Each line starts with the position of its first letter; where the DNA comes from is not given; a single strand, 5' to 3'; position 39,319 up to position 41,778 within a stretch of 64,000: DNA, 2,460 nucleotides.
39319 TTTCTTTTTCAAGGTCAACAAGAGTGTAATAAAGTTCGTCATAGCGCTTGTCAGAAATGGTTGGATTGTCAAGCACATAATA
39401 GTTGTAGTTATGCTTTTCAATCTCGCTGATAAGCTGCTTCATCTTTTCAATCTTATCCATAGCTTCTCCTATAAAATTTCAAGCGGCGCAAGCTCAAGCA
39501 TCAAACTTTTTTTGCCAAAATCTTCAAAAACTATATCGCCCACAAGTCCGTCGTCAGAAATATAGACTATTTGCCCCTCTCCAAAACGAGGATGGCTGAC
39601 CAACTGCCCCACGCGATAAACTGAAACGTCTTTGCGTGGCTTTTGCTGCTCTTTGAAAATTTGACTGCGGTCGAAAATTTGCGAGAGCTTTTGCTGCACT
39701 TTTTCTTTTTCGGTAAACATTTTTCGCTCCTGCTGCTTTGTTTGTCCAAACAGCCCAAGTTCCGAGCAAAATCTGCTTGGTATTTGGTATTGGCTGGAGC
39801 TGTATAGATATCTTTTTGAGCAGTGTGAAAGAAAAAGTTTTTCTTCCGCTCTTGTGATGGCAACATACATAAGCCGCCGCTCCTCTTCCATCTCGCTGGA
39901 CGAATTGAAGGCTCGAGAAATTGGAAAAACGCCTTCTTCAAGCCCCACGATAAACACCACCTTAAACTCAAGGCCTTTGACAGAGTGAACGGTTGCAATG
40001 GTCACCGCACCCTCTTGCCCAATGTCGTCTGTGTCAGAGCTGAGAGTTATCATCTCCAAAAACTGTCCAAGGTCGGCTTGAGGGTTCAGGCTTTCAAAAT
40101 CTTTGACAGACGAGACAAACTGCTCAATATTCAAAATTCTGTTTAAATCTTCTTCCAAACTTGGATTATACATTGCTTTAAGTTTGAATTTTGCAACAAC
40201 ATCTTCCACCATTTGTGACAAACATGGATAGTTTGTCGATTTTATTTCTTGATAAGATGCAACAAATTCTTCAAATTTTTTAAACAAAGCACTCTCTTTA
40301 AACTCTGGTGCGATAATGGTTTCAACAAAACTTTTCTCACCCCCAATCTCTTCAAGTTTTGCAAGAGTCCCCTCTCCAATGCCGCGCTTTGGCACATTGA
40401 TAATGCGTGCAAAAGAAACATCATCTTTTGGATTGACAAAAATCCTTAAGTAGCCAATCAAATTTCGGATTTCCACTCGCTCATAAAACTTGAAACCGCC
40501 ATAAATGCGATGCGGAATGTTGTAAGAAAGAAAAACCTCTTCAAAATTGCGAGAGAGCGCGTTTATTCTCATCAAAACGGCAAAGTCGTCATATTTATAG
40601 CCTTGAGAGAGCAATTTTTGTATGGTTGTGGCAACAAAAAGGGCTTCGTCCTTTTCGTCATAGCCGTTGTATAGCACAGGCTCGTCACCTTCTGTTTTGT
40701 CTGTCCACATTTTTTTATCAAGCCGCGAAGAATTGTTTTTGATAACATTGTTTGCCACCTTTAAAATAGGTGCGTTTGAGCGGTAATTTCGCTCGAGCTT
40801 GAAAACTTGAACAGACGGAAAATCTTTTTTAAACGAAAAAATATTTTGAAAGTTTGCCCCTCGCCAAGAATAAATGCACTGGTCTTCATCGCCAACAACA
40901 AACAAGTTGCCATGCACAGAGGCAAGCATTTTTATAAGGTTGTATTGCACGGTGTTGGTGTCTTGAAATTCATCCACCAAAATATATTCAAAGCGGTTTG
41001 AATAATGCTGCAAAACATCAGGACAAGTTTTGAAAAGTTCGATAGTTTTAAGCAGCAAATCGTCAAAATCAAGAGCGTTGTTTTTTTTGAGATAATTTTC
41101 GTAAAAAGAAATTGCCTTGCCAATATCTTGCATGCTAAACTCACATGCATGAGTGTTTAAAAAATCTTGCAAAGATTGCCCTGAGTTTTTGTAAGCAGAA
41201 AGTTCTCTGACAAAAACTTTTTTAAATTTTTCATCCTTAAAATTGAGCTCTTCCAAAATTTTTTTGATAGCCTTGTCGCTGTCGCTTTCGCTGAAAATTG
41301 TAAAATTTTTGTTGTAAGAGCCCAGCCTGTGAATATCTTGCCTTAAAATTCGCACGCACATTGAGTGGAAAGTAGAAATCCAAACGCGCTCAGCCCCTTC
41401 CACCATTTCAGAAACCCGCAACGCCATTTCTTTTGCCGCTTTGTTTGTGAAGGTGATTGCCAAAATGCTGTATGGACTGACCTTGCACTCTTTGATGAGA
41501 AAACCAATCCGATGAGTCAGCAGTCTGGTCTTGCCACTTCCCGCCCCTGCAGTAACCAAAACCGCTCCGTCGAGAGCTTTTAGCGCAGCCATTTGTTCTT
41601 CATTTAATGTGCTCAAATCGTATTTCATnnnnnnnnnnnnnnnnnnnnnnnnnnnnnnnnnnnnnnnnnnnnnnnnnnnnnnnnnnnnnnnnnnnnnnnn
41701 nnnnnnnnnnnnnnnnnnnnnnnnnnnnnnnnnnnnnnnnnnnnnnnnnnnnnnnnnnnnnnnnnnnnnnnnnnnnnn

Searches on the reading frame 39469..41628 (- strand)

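Call 6: search_protein_families(library=pfam, proteins=[window:39469-41628:-])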
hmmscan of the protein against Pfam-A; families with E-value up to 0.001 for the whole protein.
window:39469-41628:- (719 aa): 8 families
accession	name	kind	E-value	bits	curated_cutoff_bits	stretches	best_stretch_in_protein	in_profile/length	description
PF00580.27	UvrD-helicase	-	5.4e-91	305.5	23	1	8-271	1-271/271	UvrD/REP helicase N-terminal domain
PF13361.12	UvrD_C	-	2e-76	258.2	25.6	1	277-604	2-349/350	UvrD-like helicase C-terminal domain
PF13245.12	AAA_19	-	1.6e-23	83.8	25.1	1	18-254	9-132/134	AAA domain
PF01443.25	Viral_helicase1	-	1e-10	42.3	21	1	519-599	159-225/228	Viral superfamily 1 RNA helicase core domain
PF13538.12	UvrD_C_2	-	1.2e-10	41.5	27.4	1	542-600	2-51/52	UvrD-like helicase C-terminal domain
PF13604.12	AAA_30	-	1.6e-06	28.4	27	0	7-70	1-64/191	AAA domain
PF13087.12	AAA_12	-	6.2e-05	23.1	27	0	536-600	133-190/195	AAA domain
PF21196.3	PcrA_UvrD_tudor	-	0.00016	21.9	23.9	1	673-717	1-47/48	PcrA/UvrD tudor domain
